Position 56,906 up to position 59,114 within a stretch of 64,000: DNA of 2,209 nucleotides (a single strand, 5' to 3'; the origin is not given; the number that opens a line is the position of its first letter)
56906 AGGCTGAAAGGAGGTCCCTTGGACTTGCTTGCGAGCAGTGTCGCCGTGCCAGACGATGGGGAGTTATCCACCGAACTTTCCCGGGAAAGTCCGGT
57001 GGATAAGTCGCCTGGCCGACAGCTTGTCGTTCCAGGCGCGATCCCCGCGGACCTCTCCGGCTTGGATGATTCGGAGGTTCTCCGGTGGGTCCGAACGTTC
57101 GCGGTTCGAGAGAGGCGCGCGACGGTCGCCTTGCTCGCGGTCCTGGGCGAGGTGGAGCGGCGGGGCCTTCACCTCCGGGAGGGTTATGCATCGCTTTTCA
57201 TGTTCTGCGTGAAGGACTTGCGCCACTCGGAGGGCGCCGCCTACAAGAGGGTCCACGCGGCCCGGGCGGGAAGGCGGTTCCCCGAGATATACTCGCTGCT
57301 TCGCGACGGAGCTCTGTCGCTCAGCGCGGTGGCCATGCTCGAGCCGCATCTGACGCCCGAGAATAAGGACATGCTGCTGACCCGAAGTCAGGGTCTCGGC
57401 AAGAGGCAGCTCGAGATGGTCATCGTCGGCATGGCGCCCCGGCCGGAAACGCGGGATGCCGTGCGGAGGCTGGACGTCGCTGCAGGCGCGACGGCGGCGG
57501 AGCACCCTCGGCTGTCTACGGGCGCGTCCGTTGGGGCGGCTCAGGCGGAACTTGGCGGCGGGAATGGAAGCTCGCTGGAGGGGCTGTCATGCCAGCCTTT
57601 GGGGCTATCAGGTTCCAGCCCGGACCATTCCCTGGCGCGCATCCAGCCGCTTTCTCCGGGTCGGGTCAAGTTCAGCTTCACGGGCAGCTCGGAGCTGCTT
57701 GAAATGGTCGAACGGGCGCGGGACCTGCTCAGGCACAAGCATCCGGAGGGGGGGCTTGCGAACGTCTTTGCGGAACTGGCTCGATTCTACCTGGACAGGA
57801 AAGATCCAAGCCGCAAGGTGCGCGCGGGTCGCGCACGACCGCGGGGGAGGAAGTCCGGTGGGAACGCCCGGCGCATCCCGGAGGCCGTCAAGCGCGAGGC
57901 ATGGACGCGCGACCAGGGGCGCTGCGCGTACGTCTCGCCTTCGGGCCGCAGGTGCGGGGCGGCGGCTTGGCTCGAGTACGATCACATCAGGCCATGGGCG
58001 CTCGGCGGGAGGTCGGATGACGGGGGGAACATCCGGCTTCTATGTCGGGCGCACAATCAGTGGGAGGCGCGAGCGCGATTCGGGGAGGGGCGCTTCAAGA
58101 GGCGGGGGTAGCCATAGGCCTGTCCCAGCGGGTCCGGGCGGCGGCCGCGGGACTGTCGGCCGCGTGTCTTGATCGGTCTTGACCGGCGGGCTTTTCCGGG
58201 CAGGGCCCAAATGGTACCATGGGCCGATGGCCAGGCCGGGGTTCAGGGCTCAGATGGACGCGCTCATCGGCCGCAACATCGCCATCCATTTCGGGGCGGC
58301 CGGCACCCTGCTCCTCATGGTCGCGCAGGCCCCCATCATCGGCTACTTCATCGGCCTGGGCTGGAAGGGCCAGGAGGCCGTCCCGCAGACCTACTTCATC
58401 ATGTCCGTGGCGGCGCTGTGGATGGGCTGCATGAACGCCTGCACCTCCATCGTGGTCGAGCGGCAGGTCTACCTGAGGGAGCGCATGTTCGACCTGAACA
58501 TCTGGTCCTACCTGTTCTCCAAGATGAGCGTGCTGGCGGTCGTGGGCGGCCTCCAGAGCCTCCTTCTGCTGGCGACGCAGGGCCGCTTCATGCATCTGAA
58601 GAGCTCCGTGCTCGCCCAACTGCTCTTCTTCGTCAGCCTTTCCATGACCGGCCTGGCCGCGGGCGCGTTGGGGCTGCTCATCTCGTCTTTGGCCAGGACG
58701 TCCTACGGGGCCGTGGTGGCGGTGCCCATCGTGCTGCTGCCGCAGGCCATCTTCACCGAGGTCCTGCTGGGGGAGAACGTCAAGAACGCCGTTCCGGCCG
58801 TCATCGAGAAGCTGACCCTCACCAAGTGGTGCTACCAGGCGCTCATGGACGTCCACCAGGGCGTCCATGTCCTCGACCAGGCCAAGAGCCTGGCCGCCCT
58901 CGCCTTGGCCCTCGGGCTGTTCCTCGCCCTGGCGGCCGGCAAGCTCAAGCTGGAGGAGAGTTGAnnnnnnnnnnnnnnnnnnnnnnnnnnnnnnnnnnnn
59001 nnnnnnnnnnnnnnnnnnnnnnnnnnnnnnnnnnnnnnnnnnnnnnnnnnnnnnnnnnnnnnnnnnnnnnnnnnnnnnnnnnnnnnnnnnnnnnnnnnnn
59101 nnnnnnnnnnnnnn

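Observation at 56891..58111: DUF222-HNH (13E12-like) endonuclease gene with host-atypical codon usage next to a 36-bp palindrome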

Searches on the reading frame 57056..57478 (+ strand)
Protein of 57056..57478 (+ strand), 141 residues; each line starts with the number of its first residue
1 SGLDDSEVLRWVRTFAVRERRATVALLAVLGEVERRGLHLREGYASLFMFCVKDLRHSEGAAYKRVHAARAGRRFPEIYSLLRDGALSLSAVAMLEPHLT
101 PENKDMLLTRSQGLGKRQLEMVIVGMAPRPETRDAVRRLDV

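Call 102: predict_structure(alignment_id=A4)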
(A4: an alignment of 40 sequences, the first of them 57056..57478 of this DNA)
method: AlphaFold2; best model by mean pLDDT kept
length: 141 residues; sequences in the alignment: 40
mean_pLDDT: 94.1   pTM: 0.81
mean pLDDT of the five models: 94.1, 93.7, 93.5, 93.4, 93.3
residues with pLDDT >= 90: 123; 70-90: 10; 50-70: 8; < 50: 0
segments of 3 or more residues with pLDDT < 50: none
pLDDT, mean of each block of 10 residues (from residue 1): 93 98 99 98 98 98 98 98 98 97 97 96 80 71 73
secondary structure, 60 per line:
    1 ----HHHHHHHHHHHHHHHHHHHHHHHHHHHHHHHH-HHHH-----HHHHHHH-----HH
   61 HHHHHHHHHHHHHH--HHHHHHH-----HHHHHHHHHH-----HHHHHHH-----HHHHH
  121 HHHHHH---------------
elements in order: H5-36 H38-41 H47-53 H59-74 H77-83 H89-98 H104-110 H116-126

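Call 104: fold_search(model_id=the predicted structure, library=pdb)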
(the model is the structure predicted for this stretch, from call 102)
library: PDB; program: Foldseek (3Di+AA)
matches with E <= 10: 22; with E <= 0.001: 0
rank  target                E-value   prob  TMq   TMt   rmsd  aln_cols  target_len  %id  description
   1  4umk_B                1.8e+00  0.69  0.48  0.39   8.0       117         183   15  The complex of Spo0J and parS DNA in chromosomal partition system (released 2015-05-13)
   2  6sdk_A                2.0e+00  0.84  0.53  0.39   3.4       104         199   16  Crystal structure of bacterial ParB dimer bound to CDP (released 2019-10-23)
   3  6y93_B                3.0e+00  0.57  0.51  0.60   5.3       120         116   18  Crystal structure of the DNA-binding domain of the Nucleoid Occlusion Factor (Noc) complexed to the Noc-binding site ( (released 2020-08-05)
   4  9a5j_A                3.7e+00  0.09  0.21  0.07  13.2       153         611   15  Integrative model of DNAK-GUDB by crosslinking MS and deep learning (released 2024-09-18)
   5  7o0n_A                4.1e+00  0.54  0.41  0.31   3.9        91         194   11  Crystal structure of a ParB E93A mutant from Myxococcus xanthus bound to CDP and monothiophosphate (released 2021-09-15)
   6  7bnr_B                4.7e+00  0.51  0.43  0.32   3.9        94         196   11  Crystal structure of a ParB Q52A mutant from Myxococcus xanthus bound to CTPyS (released 2021-09-08)
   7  7bnk_A                4.7e+00  0.38  0.37  0.28   5.7        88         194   15  Crystal structure of ParB from Myxococcus xanthus bound to CDP and Monothiophosphate (released 2021-09-08)
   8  3vb2_B                5.3e+00  0.05  0.20  0.20  17.7       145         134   12  Crystal Structure of the Reduced Form of MarR from E.coli (released 2013-01-30)
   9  8f6r_A                5.8e+00  0.03  0.20  0.14  14.7       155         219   15  CryoEM structure of designed modular protein oligomer C6-79 (released 2023-11-29)
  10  4by1_X                6.8e+00  0.04  0.23  0.27  11.8       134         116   10  elongating RNA Polymerase II-Bye1 TLD complex soaked with AMPCPP (released 2013-09-11)
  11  3voe_B                6.8e+00  0.04  0.20  0.21  17.6       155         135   12  Crystal Structure of wild type MarR (apo form) from E.coli (released 2013-03-06)
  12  3mkz_N                7.5e+00  0.11  0.32  0.39  14.3       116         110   14  Structure of SopB(155-272)-18mer complex, P21 form (released 2010-05-05)
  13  3vod_B                7.5e+00  0.03  0.20  0.21  17.7       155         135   13  Crystal Structure of mutant MarR C80S from E.coli (released 2013-03-06)
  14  7bnr_A                8.3e+00  0.28  0.41  0.31   4.1        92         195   11  Crystal structure of a ParB Q52A mutant from Myxococcus xanthus bound to CTPyS (released 2021-09-08)
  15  6sdk_B                8.8e+00  0.20  0.39  0.29   4.4        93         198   18  Crystal structure of bacterial ParB dimer bound to CDP (released 2019-10-23)
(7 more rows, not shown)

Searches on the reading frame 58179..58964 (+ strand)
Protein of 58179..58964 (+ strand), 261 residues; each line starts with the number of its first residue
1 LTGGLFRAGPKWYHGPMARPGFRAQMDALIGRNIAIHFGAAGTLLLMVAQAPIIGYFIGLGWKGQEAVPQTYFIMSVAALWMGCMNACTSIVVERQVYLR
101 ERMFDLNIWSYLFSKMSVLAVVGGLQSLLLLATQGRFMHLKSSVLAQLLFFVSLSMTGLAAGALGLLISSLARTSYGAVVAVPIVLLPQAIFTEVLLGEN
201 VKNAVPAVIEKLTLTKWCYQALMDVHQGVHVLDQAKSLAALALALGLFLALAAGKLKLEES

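Call 28: search_protein_families(library=pfam, proteins=[window:58179-58964:+], max_evalue=0.001)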
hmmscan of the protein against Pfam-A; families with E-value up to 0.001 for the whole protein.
window:58179-58964:+ (261 aa): 2 families
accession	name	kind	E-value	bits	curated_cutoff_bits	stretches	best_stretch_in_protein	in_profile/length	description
PF01061.29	ABC2_membrane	-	2.7e-15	56.9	26.9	1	25-197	2-181/211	ABC-2 type transporter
PF12698.13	ABC2_membrane_3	-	1e-08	35.1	31.6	1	68-253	161-346/347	ABC-2 family transporter protein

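Call 59: find_homologous_proteins(query=window:58227-58964:+, max_evalue=1e-30)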
Query window:58227-58964:+ (245 aa): 37 proteins with E <= 1e-30 among 8000 candidates.
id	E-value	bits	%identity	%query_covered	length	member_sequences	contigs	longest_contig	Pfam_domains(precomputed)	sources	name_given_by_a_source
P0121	5.0e-149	512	100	100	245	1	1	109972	PF01061.30,PF12698.14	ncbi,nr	ncbi:MAG: ABC transporter permease [Elusimicrobia bacterium]|nr:ABC transporter permease [Elusimicro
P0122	8.6e-110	384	75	90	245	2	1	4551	PF01061.30,PF12698.14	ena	-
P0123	3.7e-106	372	71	100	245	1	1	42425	PF01061.30,PF12698.14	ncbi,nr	ncbi:MAG: ABC transporter permease [Elusimicrobia bacterium]|nr:ABC transporter permease [Elusimicro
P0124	1.4e-104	367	70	100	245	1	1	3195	PF01061.30,PF12698.14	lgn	-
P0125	1.5e-104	367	72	92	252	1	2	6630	PF01061.30,PF12698.14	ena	-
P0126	5.8e-104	365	68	100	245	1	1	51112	PF01061.30,PF12698.14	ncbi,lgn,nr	ncbi:MAG: ABC transporter permease [Elusimicrobia bacterium]|nr:ABC transporter permease [Elusimicro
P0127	1.2e-102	361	69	90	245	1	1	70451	PF01061.30,PF12698.14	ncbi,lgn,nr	ncbi:MAG: ABC transporter permease [Elusimicrobia bacterium]|nr:ABC transporter permease [Elusimicro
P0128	3.9e-101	356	69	90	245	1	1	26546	PF01061.30,PF12698.14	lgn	-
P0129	3.7e-100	352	67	90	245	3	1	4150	PF01061.30,PF12698.14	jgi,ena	-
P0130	5.7e-100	352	69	100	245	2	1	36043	PF01061.30,PF12698.14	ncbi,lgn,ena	ncbi:MAG: ABC transporter permease [Elusimicrobiota bacterium]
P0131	4.3e-99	349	67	100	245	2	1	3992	PF01061.30,PF12698.14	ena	-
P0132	5.1e-99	349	67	100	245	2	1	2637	PF01061.30,PF12698.14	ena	-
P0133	1.2e-98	347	67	90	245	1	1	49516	PF01061.30,PF12698.14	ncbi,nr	ncbi:MAG: ABC transporter permease [Elusimicrobia bacterium]|nr:ABC transporter permease [Elusimicro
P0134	5.6e-98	345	67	90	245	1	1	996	PF01061.30,PF12698.14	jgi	-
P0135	6.9e-98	345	67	90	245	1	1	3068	PF01061.30,PF12698.14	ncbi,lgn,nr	ncbi:MAG: ABC transporter permease [Elusimicrobia bacterium]|nr:ABC transporter permease [Elusimicro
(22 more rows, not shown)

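Call 60: find_encoding_contigs(protein=P0123, flank=8000, max_places=2)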
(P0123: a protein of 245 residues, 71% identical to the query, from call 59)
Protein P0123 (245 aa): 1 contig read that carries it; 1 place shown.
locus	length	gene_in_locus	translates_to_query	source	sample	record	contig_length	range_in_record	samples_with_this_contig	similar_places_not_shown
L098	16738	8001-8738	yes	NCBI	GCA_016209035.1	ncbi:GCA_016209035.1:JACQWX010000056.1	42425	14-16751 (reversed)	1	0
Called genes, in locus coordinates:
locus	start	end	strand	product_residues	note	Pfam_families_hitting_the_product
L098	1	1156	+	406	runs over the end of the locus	PF13428:TPR_14 (faint), PF00515:TPR_1 (faint), PF07719:TPR_2 (faint), PF13181:TPR_8 (faint), PF13414:TPR_11 (faint)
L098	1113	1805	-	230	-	PF14353:CpXC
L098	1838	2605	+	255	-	PF21842:DUF6901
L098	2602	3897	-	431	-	PF01103:Omp85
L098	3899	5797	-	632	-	PF01564:Spermine_synth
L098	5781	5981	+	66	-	-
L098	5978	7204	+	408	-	PF12801:Fer4_5 (weak), PF12797:Fer4_2 (faint), PF12837:Fer4_6 (faint), PF13237:Fer4_10 (faint), PF13484:Fer4_16 (faint), PF12838:Fer4_7 (weak), PF13187:Fer4_9 (weak), PF00037:Fer4 (weak)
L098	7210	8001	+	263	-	PF00005:ABC_tran, PF13304:AAA_21 (weak)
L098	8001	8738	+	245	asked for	PF01061:ABC2_membrane, PF12698:ABC2_membrane_3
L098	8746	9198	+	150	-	-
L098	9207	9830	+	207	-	PF13386:DsbD_2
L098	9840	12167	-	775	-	PF01435:Peptidase_M48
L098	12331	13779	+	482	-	-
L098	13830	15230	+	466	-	PF01336:tRNA_anti-codon, PF00152:tRNA-synt_2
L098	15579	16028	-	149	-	PF13975:gag-asp_proteas (weak)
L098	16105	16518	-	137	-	-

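Call 61: find_encoding_contigs(protein=P0126, flank=8000, max_places=2)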
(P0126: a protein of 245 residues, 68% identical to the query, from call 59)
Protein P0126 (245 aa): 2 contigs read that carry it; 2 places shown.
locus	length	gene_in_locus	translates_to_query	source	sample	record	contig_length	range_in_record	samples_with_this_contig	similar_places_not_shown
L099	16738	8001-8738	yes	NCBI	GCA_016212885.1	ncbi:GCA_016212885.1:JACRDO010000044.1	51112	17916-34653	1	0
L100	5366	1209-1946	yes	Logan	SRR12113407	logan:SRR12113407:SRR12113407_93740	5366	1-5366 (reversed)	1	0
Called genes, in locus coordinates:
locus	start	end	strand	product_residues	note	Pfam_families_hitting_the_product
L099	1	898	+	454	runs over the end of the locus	PF00246:Peptidase_M14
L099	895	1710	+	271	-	-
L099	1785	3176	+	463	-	PF00246:Peptidase_M14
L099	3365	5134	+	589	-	PF08238:Sel1, PF00656:Peptidase_C14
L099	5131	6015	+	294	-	PF14326:DUF4384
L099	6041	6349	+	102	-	-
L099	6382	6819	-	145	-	-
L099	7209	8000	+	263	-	PF00005:ABC_tran, PF02463:SMC_N (faint), PF13175:AAA_15 (faint), PF13304:AAA_21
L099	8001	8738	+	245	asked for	PF01061:ABC2_membrane, PF12698:ABC2_membrane_3 (weak)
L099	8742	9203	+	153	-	-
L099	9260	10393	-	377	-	PF01079:Hint (weak), PF05203:Hom_end_hint, PF13403:Hint_2 (faint), PF14623:Vint (weak), PF07591:PT-HINT, PF14890:Intein_splicing (faint)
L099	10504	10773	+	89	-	PF01402:RHH_1 (weak), PF27535:RelB3_C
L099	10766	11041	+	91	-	PF05016:ParE_toxin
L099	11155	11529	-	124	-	PF10049:DUF2283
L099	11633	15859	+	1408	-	PF01869:BcrAD_BadFG, PF09989:DUF2229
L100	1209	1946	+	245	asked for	PF01061:ABC2_membrane, PF12698:ABC2_membrane_3 (weak)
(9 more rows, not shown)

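Call 62: find_encoding_contigs(protein=P0127, flank=8000, max_places=2)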
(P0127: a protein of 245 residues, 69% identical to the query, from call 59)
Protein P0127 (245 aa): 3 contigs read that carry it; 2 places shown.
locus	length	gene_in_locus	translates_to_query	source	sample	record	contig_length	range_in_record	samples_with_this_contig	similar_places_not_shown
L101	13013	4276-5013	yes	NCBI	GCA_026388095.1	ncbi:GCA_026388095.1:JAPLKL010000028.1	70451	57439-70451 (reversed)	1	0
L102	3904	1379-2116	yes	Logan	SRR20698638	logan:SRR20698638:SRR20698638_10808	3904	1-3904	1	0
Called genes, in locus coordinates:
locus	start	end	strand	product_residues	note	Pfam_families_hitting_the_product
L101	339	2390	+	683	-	PF05649:Peptidase_M13_N, PF01431:Peptidase_M13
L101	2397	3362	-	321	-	PF00291:PALP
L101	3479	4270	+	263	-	PF00005:ABC_tran, PF13175:AAA_15 (faint), PF13304:AAA_21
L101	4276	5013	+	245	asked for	PF01061:ABC2_membrane, PF12698:ABC2_membrane_3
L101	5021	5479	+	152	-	-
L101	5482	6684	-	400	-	PF18614:RNase_II_C_S1 (faint), PF21710:Spt6_S1 (faint), PF13509:S1_2 (faint), PF00575:S1, PF23459:S1_RRP5 (weak), PF00575:S1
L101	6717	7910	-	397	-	PF07690:MFS_1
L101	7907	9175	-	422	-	PF18604:PreAtp-grasp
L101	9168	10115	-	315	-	PF04055:Radical_SAM (faint)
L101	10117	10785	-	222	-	PF13489:Methyltransf_23, PF13649:Methyltransf_25, PF08241:Methyltransf_11, PF08242:Methyltransf_12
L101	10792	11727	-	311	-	PF17251:Pom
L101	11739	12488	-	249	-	PF00149:Metallophos, PF12850:Metallophos_2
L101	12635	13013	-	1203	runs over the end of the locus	PF02463:SMC_N, PF13175:AAA_15 (weak), PF13304:AAA_21 (faint), PF13476:AAA_23, PF06470:SMC_hinge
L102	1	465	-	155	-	?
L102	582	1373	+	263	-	PF00005:ABC_tran, PF13175:AAA_15 (faint), PF13304:AAA_21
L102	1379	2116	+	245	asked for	PF01061:ABC2_membrane, PF12698:ABC2_membrane_3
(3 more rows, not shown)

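Call 66: find_encoding_contigs(protein=P0122, flank=8000, max_places=2)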
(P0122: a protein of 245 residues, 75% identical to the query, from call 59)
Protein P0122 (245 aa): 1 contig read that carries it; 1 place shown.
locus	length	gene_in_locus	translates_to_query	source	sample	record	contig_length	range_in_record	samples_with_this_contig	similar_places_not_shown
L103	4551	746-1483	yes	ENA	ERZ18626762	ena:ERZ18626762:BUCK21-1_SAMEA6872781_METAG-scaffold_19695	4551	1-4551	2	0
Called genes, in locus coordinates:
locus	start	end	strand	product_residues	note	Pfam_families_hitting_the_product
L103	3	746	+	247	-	?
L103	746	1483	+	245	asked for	PF01061:ABC2_membrane, PF12698:ABC2_membrane_3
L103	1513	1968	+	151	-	-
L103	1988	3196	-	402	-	PF18614:RNase_II_C_S1 (faint), PF23459:S1_RRP5 (faint), PF13509:S1_2 (faint), PF00575:S1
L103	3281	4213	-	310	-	PF17251:Pom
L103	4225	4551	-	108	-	?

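Call 67: find_encoding_contigs(protein=P0125, flank=8000, max_places=2)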
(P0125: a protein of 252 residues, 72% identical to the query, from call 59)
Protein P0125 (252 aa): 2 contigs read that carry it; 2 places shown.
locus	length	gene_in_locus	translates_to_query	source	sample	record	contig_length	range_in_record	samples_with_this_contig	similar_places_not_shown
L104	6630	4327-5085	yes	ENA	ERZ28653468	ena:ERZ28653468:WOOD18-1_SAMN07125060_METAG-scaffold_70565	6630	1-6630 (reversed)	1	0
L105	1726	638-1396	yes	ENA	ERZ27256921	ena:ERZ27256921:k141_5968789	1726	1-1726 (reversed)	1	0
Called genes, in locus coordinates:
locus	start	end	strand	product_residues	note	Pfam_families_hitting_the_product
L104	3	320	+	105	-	?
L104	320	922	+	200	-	-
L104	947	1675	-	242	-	PF00175:NAD_binding_1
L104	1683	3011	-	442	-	PF01041:DegT_DnrJ_EryC1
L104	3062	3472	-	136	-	-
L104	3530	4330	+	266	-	PF02463:SMC_N (faint), PF00005:ABC_tran, PF13191:AAA_16 (faint), PF13304:AAA_21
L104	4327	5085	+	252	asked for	PF01061:ABC2_membrane, PF12698:ABC2_membrane_3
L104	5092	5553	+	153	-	-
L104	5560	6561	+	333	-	PF04055:Radical_SAM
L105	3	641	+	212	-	?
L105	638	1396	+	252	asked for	PF01061:ABC2_membrane, PF12698:ABC2_membrane_3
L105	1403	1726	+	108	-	?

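Call 68: find_encoding_contigs(protein=P0130, flank=8000, max_places=1)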
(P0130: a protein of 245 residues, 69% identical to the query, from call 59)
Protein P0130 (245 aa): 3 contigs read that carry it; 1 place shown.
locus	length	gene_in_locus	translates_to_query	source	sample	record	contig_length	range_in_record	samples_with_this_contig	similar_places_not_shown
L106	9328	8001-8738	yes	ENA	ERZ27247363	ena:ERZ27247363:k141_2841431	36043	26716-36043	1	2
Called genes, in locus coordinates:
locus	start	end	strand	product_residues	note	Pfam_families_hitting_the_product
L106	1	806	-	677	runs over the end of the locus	PF01432:Peptidase_M3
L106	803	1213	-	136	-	-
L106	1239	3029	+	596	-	PF01401:Peptidase_M2, PF02074:Peptidase_M32 (faint), PF01432:Peptidase_M3 (faint)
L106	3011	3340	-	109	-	PF13744:HTH_37 (weak), PF13560:HTH_31, PF01381:HTH_3, PF12844:HTH_19, PF13443:HTH_26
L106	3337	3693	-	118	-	PF05973:Gp49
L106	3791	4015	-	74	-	-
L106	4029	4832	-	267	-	-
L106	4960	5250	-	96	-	PF21716:dnstrm_HI1420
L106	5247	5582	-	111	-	PF05973:Gp49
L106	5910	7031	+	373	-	PF02615:Ldh_2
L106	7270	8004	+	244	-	PF00005:ABC_tran, PF13175:AAA_15 (faint), PF13304:AAA_21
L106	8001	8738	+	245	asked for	PF01061:ABC2_membrane, PF12698:ABC2_membrane_3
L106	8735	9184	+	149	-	-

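Call 69: find_encoding_contigs(protein=P0133, flank=8000, max_places=1)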
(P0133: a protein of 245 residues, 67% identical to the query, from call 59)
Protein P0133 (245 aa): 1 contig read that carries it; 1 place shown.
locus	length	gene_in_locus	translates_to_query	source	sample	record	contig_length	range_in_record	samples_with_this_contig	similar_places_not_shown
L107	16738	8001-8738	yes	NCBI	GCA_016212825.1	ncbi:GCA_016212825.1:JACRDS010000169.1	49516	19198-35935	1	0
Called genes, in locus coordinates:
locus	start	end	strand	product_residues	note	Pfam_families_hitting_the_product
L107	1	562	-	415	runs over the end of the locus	-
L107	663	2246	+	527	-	-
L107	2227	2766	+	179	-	-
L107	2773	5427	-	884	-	-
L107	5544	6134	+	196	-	PF00839:Cys_rich_FGFR (faint)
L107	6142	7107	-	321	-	PF00291:PALP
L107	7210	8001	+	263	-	PF00005:ABC_tran, PF13401:AAA_22 (faint), PF13304:AAA_21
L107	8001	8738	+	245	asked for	PF01061:ABC2_membrane, PF12698:ABC2_membrane_3 (weak)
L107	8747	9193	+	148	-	-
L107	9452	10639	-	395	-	PF17092:PCB_OB (faint), PF21710:Spt6_S1 (faint), PF23459:S1_RRP5 (faint), PF00575:S1, PF18614:RNase_II_C_S1 (faint), PF00575:S1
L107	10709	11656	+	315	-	PF08240:ADH_N (weak), PF00107:ADH_zinc_N, PF13602:ADH_zinc_N_2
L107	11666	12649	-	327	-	PF25281:MBL_MAP1B (weak), PF00753:Lactamase_B, PF12706:Lactamase_B_2 (weak)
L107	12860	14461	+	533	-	-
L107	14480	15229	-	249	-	PF00149:Metallophos, PF12850:Metallophos_2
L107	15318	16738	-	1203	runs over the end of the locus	PF02463:SMC_N, PF13175:AAA_15 (weak), PF13304:AAA_21 (faint), PF13476:AAA_23, PF06470:SMC_hinge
